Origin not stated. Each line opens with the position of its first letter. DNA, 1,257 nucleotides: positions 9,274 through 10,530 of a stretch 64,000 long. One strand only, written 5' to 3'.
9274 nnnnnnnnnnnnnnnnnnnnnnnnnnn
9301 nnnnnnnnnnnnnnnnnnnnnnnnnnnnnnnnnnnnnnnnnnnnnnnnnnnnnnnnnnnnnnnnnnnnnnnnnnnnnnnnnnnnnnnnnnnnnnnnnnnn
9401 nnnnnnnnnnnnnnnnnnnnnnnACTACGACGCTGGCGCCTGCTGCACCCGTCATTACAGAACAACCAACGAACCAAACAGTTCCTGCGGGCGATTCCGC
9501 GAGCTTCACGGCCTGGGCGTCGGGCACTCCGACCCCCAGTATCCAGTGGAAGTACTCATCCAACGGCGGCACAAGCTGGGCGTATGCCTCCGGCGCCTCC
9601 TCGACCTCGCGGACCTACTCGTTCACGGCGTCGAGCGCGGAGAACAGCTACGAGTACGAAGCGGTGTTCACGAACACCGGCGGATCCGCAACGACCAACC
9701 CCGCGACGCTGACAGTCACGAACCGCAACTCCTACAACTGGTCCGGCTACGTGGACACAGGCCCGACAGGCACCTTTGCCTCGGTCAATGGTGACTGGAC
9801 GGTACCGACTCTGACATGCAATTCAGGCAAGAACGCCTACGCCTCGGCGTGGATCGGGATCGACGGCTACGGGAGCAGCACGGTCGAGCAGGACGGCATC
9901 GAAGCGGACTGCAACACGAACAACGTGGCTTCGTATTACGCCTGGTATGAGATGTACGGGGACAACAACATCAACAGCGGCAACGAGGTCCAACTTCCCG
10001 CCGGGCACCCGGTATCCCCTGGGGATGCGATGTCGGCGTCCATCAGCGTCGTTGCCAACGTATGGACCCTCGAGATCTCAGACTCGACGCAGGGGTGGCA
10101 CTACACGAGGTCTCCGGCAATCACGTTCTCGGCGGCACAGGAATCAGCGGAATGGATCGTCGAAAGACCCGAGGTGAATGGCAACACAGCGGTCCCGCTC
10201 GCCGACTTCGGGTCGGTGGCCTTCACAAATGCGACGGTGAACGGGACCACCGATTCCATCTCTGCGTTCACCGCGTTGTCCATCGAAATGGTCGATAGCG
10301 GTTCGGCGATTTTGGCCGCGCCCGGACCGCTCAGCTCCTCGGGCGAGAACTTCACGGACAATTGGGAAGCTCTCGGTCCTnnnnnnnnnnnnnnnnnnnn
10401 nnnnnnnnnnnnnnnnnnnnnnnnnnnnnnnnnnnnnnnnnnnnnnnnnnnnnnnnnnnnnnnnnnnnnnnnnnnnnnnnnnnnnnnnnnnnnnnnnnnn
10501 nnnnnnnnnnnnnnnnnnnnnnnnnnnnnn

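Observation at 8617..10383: Bacterial G1 (eqolisin) glutamic peptidase embedded in a long secreted multidomain protein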

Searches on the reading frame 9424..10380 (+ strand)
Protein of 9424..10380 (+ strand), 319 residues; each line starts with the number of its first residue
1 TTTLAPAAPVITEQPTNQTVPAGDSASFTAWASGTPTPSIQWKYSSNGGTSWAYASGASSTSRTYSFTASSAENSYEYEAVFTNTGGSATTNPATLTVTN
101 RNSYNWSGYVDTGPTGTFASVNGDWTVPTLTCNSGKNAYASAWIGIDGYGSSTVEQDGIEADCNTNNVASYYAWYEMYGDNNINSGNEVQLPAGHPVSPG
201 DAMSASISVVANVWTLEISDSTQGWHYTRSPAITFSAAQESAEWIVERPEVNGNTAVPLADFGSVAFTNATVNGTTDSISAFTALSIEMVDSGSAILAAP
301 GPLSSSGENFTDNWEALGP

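Call 19: find_related_loci(query=window:9424-10380:+, collection=genome_contigs, flank=6000)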
Query window:9424-10380:+ (319 aa) in genome_contigs; peptide patterns used: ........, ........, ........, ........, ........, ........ (x = any residue, [..] = any of these).
435 stretches matched a pattern; 406 encode a relative of the query (tblastn E <= 1e-3); the best 80 are kept; 80 distinct loci.
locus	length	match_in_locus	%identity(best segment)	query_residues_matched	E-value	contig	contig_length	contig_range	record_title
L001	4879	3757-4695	74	10-319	3e-130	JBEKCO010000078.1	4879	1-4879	MAG: Acidimicrobiales bacterium isolate SPRUCE 161 SPRUCE_161_78, whole genome shotgun sequence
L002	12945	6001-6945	65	4-319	2e-116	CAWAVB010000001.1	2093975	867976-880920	MAG: uncultured Acidimicrobiaceae bacterium isolate MFD01188.bin.1.39 genome assembly, contig: contig_10623, whole genom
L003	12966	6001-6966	59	9-319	1e-102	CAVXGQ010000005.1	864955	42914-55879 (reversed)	MAG: uncultured Acidimicrobiaceae bacterium isolate MFD04492.bin.1.56 genome assembly, contig: contig_8360, whole genome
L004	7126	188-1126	60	7-319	2e-106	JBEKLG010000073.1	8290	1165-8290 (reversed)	MAG: Acidimicrobiales bacterium isolate SPRUCE 365 SPRUCE_365_73, whole genome shotgun sequence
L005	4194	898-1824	54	7-316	3e-88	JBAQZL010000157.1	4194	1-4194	MAG: Acidimicrobiales bacterium isolate MFD10856_ilm_asm_bin7 k127_253358, whole genome shotgun sequence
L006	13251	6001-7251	51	5-318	2e-85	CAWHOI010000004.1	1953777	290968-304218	MAG: uncultured Solirubrobacterales bacterium isolate MFD04780.bin.1.218 genome assembly, contig: contig_8170, whole gen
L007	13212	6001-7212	50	2-319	2e-85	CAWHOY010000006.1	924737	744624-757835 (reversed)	MAG: uncultured Acidimicrobiaceae bacterium isolate MFD09222.bin.1.185 genome assembly, contig: contig_73587, whole geno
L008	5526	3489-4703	53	7-315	3e-84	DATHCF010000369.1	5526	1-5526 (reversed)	MAG TPA_asm: Acidimicrobiales bacterium isolate SMAG_U12360 k141_1541768, whole genome shotgun sequence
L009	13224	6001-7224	50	7-319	1e-82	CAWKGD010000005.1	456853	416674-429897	MAG: uncultured Acidimicrobiaceae bacterium isolate MFD09222.bin.1.182 genome assembly, contig: contig_79449, whole geno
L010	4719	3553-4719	60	4-291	2e-81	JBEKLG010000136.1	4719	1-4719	MAG: Acidimicrobiales bacterium isolate SPRUCE 365 SPRUCE_365_136, whole genome shotgun sequence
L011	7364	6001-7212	47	1-314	3e-79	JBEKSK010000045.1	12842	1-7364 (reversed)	MAG: Solirubrobacteraceae bacterium isolate SPRUCE 532 SPRUCE_532_45, whole genome shotgun sequence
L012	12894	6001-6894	51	13-314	2e-78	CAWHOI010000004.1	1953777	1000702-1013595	MAG: uncultured Solirubrobacterales bacterium isolate MFD04780.bin.1.218 genome assembly, contig: contig_8170, whole gen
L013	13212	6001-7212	49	1-314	9e-77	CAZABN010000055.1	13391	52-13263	MAG TPA_asm: uncultured Solirubrobacteraceae bacterium isolate binchicken_co3_303 genome assembly, contig: NODE_14946_le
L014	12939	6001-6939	52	8-316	2e-75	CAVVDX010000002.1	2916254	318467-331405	MAG: uncultured Actinomycetota bacterium isolate MFD02248.bin.2.4 genome assembly, contig: contig_5697, whole genome sho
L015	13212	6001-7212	46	1-314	4e-72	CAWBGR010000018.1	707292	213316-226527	MAG: uncultured Solirubrobacterales bacterium isolate MFD04780.bin.1.172 genome assembly, contig: contig_8169, whole gen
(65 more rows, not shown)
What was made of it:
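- Distribution: relatives are from Acidimicrobiales and Solirubrobacterales MAGs, many labelled SPRUCE or palsa (call 19).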

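Call 55: search_protein_families(library=pfam, proteins=[L003:2440-6969:+, L003:33-1232:+], max_evalue=0.001)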
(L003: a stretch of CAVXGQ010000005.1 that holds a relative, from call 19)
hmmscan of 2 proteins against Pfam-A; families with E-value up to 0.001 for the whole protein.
L003:2440-6969:+ (1509 aa): 3 families
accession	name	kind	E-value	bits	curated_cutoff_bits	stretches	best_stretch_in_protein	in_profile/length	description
PF01828.24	Peptidase_A4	-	7.7e-33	114.1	22.3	1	1285-1483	2-189/206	Peptidase A4 family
PF07679.22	I-set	-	9.3e-20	70.9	23.7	3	199-286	1-90/90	Immunoglobulin I-set domain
PF13927.12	Ig_3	-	1.9e-16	60.8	30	1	199-240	2-46/78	Immunoglobulin domain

L003:33-1232:+ (399 aa): 1 family
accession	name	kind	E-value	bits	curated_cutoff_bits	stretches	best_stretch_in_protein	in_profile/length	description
PF02687.27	FtsX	-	2.6e-09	37.6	25.5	1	278-383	2-111/120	FtsX-like permease C-terminal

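Call 57: find_homologous_proteins(query=window:9433-10380:+, max_evalue=1e-10)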
Query window:9433-10380:+ (316 aa): 1417 proteins with E <= 1e-10 among 4774 candidates; the best 120 are listed.
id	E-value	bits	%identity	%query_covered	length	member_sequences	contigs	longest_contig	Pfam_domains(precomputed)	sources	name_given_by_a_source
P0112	1.6e-151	522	100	76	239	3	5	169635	PF01828.25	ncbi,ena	ncbi:MAG: G1 family glutamic endopeptidase [Acidimicrobiales bacterium]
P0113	1.1e-130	454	55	98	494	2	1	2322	PF07679.23,PF13895.13,PF13927.13,PF22971.3,PF00047.32,PF01828.25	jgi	jgi:hypothetical protein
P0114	8.7e-129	447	57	98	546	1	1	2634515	PF07679.23,PF13895.13,PF13927.13,PF22971.3,PF01828.25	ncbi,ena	-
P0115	3.9e-127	442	72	100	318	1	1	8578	PF07679.23,PF13927.13,PF01828.25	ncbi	ncbi:MAG: G1 family glutamic endopeptidase [Acidimicrobiales bacterium]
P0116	1.7e-122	427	62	77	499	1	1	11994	PF07679.23,PF13895.13,PF13927.13,PF16392.12,PF01828.25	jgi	jgi:lipoprotein signal peptidase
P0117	9.9e-122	424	78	81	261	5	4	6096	PF01828.25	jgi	jgi:hypothetical protein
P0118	9.2e-119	414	57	98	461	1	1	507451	PF07679.23,PF13927.13,PF01828.25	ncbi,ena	-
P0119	9.5e-118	411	58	98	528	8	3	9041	PF07679.23,PF13895.13,PF13927.13,PF01828.25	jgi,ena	-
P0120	1.5e-117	411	81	76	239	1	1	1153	PF01828.25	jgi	-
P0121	4.5e-117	409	55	98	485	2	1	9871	PF07679.23,PF13895.13,PF13927.13,PF01828.25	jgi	jgi:hypothetical protein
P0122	6.7e-117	408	80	76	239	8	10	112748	PF01828.25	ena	-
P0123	9.4e-116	405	82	76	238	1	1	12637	PF01828.25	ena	-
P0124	4.8e-115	402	56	99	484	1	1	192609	PF07679.23,PF13895.13,PF13927.13,PF01828.25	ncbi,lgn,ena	-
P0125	2.0e-114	400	52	99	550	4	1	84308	PF07679.23,PF13927.13,PF01828.25,PF02012.27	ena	-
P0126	1.1e-112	395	56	98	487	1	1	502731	PF07679.23,PF13895.13,PF13927.13,PF01828.25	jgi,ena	-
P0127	3.5e-112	393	54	98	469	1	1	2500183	PF07679.23,PF13895.13,PF13927.13,PF01828.25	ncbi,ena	-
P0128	1.2e-111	391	56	98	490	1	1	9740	PF07679.23,PF13895.13,PF13927.13,PF22971.3,PF01828.25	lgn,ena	-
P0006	3.2e-111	390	56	98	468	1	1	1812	PF07679.23,PF13895.13,PF13927.13,PF22971.3,PF01828.25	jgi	jgi:hypothetical protein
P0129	1.5e-110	388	56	96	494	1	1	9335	PF07679.23,PF13927.13,PF01828.25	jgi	jgi:hypothetical protein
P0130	3.8e-110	386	55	98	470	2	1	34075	PF07679.23,PF13895.13,PF13927.13,PF01828.25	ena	-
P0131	9.7e-110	385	56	99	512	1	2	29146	PF07679.23,PF13895.13,PF13927.13,PF00047.32,PF01828.25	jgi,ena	-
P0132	2.0e-109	384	49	97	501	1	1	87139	PF07679.23,PF13895.13,PF13927.13,PF22971.3,PF01828.25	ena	-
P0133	2.8e-109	383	56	98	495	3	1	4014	PF07679.23,PF13927.13,PF01828.25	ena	-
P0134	2.9e-109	383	54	98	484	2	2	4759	PF07679.23,PF13895.13,PF13927.13,PF22971.3,PF01828.25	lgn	-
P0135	5.7e-109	382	52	99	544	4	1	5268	PF07679.23,PF13927.13,PF01828.25,PF02012.27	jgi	-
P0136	1.8e-108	381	77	76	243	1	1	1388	PF01828.25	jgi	jgi:hypothetical protein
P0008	3.6e-108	380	55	98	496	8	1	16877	PF07679.23,PF13927.13,PF01828.25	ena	-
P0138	7.4e-108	379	54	98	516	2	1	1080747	PF07679.23,PF13927.13,PF01828.25,PF02012.27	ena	-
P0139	8.4e-108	379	53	98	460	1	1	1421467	PF07679.23,PF13895.13,PF13927.13,PF00047.32,PF01828.25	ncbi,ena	-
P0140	1.3e-107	378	49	98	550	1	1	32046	PF07679.23,PF13895.13,PF13927.13,PF22971.3,PF00047.32,PF01828.25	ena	-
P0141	1.6e-107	378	53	98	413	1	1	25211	PF07679.23,PF13895.13,PF13927.13,PF01828.25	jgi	jgi:hypothetical protein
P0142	4.1e-107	376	76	76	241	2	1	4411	PF01828.25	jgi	jgi:hypothetical protein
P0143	8.9e-107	375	56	97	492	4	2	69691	PF07679.23,PF13927.13,PF01828.25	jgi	jgi:hypothetical protein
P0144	1.6e-106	374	56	98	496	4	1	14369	PF07679.23,PF13895.13,PF13927.13,PF22971.3,PF00047.32,PF01828.25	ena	-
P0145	2.5e-106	374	54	98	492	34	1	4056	PF07679.23,PF13927.13,PF01828.25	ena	-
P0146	3.5e-106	373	77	76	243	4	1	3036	PF01828.25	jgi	-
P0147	1.1e-105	372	52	98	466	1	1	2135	PF07679.23,PF13895.13,PF13927.13,PF01828.25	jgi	jgi:hypothetical protein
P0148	1.5e-105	371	54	98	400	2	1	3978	PF07679.23,PF13927.13,PF00047.32,PF01828.25,PF21471.4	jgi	jgi:hypothetical protein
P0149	3.0e-105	370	56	97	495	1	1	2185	PF07679.23,PF13927.13,PF01828.25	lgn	-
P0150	3.2e-105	370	53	99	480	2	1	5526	PF07679.23,PF13895.13,PF13927.13,PF01828.25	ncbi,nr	ncbi:MAG TPA: G1 family glutamic endopeptidase [Acidimicrobiales bacterium]|nr:G1 family glutamic en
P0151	8.2e-105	369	48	97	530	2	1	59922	PF07679.23,PF13895.13,PF13927.13,PF22971.3,PF01828.25,PF21471.4,PF02012.27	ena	-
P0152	9.1e-105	369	53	97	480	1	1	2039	PF07679.23,PF13895.13,PF13927.13,PF01828.25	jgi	-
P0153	9.8e-105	368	53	99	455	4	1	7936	PF07679.23,PF13895.13,PF13927.13,PF22971.3,PF01828.25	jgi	jgi:hypothetical protein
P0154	9.8e-104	365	55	97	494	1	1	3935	PF07679.23,PF13895.13,PF13927.13,PF22971.3,PF01828.25,PF21471.4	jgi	jgi:peptidase A4-like protein/Ig-like domain-containing protein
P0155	1.2e-103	365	54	99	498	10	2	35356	PF07679.23,PF13895.13,PF13927.13,PF01828.25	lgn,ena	-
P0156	1.7e-103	364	54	98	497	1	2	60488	PF07679.23,PF13895.13,PF13927.13,PF22971.3,PF01828.25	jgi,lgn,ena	-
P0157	3.1e-103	363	55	98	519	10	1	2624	PF07679.23,PF13895.13,PF13927.13,PF01828.25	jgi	jgi:hypothetical protein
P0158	3.4e-103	363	54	98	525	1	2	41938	PF07679.23,PF13927.13,PF01828.25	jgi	jgi:hypothetical protein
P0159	6.5e-103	362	55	98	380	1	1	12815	PF07679.23,PF13927.13,PF01828.25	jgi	jgi:hypothetical protein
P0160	4.9e-102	360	51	89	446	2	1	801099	PF07679.23,PF13927.13,PF01828.25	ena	-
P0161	5.8e-102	359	45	97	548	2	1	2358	PF07679.23,PF13895.13,PF13927.13,PF22971.3,PF00047.32,PF01828.25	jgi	jgi:hypothetical protein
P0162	2.0e-101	358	55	96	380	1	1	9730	PF07679.23,PF13927.13,PF01828.25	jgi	jgi:hypothetical protein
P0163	5.8e-101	356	55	98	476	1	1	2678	PF07679.23,PF13927.13,PF22971.3,PF01828.25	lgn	-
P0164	1.6e-100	355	49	98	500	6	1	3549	PF07679.23,PF13895.13,PF13927.13,PF01828.25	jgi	jgi:hypothetical protein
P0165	4.5e-100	353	50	97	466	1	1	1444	PF07679.23,PF13927.13,PF01828.25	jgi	jgi:hypothetical protein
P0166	9.7e-100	352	52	98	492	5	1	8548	PF07679.23,PF13895.13,PF13927.13,PF01828.25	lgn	-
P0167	2.8e-99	350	53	97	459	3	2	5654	PF07679.23,PF13895.13,PF13927.13,PF01828.25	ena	-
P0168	4.8e-99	350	51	97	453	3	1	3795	PF07679.23,PF13895.13,PF13927.13,PF01828.25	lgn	-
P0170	1.7e-98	348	49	98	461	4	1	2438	PF07679.23,PF13895.13,PF13927.13,PF01828.25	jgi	jgi:hypothetical protein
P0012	3.0e-98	347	54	98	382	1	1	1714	PF07679.23,PF13927.13,PF01828.25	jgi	jgi:hypothetical protein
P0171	3.2e-98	347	53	97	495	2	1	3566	PF07679.23,PF13895.13,PF13927.13,PF22971.3,PF01828.25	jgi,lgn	jgi:hypothetical protein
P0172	5.3e-98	346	52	98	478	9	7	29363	PF07679.23,PF13895.13,PF13927.13,PF01828.25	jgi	jgi:hypothetical protein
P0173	7.0e-98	346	52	98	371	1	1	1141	PF07679.23,PF13927.13,PF01828.25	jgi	jgi:hypothetical protein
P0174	9.2e-98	346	51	98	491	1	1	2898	PF07679.23,PF13927.13,PF01828.25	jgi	jgi:hypothetical protein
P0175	1.9e-97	344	49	99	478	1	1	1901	PF07679.23,PF13895.13,PF13927.13,PF01828.25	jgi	jgi:hypothetical protein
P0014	5.7e-97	343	52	99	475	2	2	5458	PF07679.23,PF13927.13,PF01828.25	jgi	jgi:peptidase A4-like protein/immunoglobulin I-set domain protein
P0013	9.4e-97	342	60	99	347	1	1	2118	PF07679.23,PF13927.13,PF01828.25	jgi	jgi:hypothetical protein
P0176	2.0e-96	341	51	98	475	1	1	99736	PF07679.23,PF13895.13,PF13927.13,PF22971.3,PF01828.25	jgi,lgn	jgi:hypothetical protein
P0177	2.3e-96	341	53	98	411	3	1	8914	PF07679.23,PF13927.13,PF01828.25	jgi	jgi:Peptidase A4 family/Immunoglobulin I-set domain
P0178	1.1e-95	339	49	97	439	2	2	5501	PF07679.23,PF13895.13,PF13927.13,PF01828.25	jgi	jgi:hypothetical protein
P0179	9.0e-95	336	50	100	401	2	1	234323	PF07679.23,PF13927.13,PF01828.25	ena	-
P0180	2.4e-94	334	51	98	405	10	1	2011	PF07679.23,PF13895.13,PF13927.13,PF01828.25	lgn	-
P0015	3.6e-94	334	51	98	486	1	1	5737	PF07679.23,PF13895.13,PF13927.13,PF01828.25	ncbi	ncbi:MAG: G1 family glutamic endopeptidase [Acidimicrobiales bacterium]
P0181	3.7e-94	334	53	97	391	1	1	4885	PF07679.23,PF13895.13,PF13927.13,PF01828.25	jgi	jgi:hypothetical protein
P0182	1.1e-93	332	50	98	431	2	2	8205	PF07679.23,PF13927.13,PF01828.25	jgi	jgi:hypothetical protein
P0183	2.4e-93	331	50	99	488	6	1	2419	PF07679.23,PF13927.13,PF01828.25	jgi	jgi:hypothetical protein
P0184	9.5e-93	329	59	94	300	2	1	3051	PF01828.25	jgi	jgi:hypothetical protein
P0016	1.1e-92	329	50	97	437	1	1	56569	PF07679.23,PF13895.13,PF13927.13,PF01828.25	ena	-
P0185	3.7e-92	327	69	76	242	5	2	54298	PF01828.25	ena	-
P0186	4.9e-92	327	51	99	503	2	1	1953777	PF07679.23,PF13895.13,PF13927.13,PF01828.25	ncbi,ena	-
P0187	5.6e-92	327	56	98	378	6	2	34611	PF07679.23,PF13927.13,PF01828.25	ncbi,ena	-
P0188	1.6e-91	325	50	98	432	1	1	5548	PF07679.23,PF13927.13,PF01828.25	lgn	-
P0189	3.1e-91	324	49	99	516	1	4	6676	PF07679.23,PF13927.13,PF00047.32,PF01828.25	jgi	jgi:hypothetical protein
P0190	1.0e-90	322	49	98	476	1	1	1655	PF07679.23,PF13927.13,PF01828.25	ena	-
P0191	1.1e-90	322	45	99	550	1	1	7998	PF07679.23,PF13927.13,PF01828.25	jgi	jgi:hypothetical protein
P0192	1.2e-90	322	47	98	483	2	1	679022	PF07679.23,PF13895.13,PF13927.13,PF01828.25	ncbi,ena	-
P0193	2.7e-90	321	55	98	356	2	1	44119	PF07679.23,PF13927.13,PF01828.25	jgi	-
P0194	2.8e-90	321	50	98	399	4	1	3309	PF07679.23,PF13927.13,PF01828.25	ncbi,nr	ncbi:MAG TPA: G1 family glutamic endopeptidase [Solirubrobacteraceae bacterium]|nr:G1 family glutami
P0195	3.3e-90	321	48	99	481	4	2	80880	PF07679.23,PF13927.13,PF00047.32,PF01828.25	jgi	jgi:hypothetical protein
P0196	3.8e-90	321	44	99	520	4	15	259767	PF07679.23,PF13895.13,PF13927.13,PF22971.3,PF00047.32,PF01828.25,PF21471.4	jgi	jgi:hypothetical protein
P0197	1.3e-89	319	49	97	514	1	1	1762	PF07679.23,PF13927.13,PF01828.25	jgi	jgi:hypothetical protein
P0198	2.7e-89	318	57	98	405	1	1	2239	PF07679.23,PF13927.13,PF01828.25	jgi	jgi:hypothetical protein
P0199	8.0e-89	316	50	98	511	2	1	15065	PF07679.23,PF13927.13,PF01828.25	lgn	-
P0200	1.5e-88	315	50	98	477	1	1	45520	PF07679.23,PF13927.13,PF01828.25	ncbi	-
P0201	1.9e-88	315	53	100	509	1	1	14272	PF13927.13,PF01828.25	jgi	-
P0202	3.3e-88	314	53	97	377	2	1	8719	PF07679.23,PF13927.13,PF01828.25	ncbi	ncbi:MAG: G1 family glutamic endopeptidase [Acidimicrobiales bacterium]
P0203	3.4e-88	314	48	98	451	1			PF07679.23,PF13895.13,PF13927.13,PF01828.25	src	-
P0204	5.1e-88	314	49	96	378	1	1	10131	PF07679.23,PF13927.13,PF01828.25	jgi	jgi:hypothetical protein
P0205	3.1e-87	311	49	98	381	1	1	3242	PF07679.23,PF13927.13,PF01828.25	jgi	jgi:hypothetical protein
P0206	3.3e-87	311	56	98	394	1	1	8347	PF07679.23,PF13895.13,PF13927.13,PF01828.25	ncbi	-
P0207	4.7e-87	310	43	98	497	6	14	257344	PF07679.23,PF13927.13,PF22971.3,PF01828.25,PF21471.4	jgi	jgi:hypothetical protein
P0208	5.5e-87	310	46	98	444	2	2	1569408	PF07679.23,PF13927.13,PF00047.32,PF01828.25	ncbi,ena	-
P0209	9.3e-87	309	48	98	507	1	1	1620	PF07679.23,PF13927.13,PF01828.25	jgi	jgi:hypothetical protein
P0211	7.5e-86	306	49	98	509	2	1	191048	PF07679.23,PF13927.13,PF01828.25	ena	-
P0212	2.0e-85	305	47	96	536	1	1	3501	PF07679.23,PF13895.13,PF13927.13,PF01828.25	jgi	jgi:hypothetical protein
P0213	2.4e-85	305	49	99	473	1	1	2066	PF07679.23,PF13927.13,PF01828.25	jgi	jgi:hypothetical protein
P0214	4.0e-85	304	51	99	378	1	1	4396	PF07679.23,PF13927.13,PF01828.25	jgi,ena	-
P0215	1.3e-84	302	57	94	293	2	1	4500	PF01828.25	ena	-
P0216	1.9e-84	302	51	99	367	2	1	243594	PF01828.25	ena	-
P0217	2.1e-84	302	49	97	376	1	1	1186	PF01828.25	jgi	jgi:hypothetical protein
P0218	2.3e-84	302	55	98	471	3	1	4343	PF07679.23,PF09479.17,PF13927.13,PF01828.25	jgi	jgi:uncharacterized repeat protein (TIGR02543 family)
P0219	2.6e-84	301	46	98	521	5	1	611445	PF07679.23,PF13927.13,PF01828.25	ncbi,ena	-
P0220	2.8e-84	301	53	78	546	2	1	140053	PF07679.23,PF13927.13,PF01828.25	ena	-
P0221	4.3e-84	301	47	98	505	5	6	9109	PF07679.23,PF13927.13,PF01828.25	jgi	jgi:hypothetical protein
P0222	8.5e-84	300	53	99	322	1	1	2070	PF07679.23,PF13927.13,PF01828.25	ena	-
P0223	8.7e-84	300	47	98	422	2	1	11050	PF07679.23,PF13895.13,PF13927.13,PF01828.25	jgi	-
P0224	1.0e-83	299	48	97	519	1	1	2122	PF07679.23,PF13927.13,PF01828.25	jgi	jgi:hypothetical protein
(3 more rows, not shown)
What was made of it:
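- Most of the listed homologues carry Ig and G1 in one polypeptide (call 57).
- Tried and rejected: Repeating it with aa 273-588 (call 57) fixed this.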
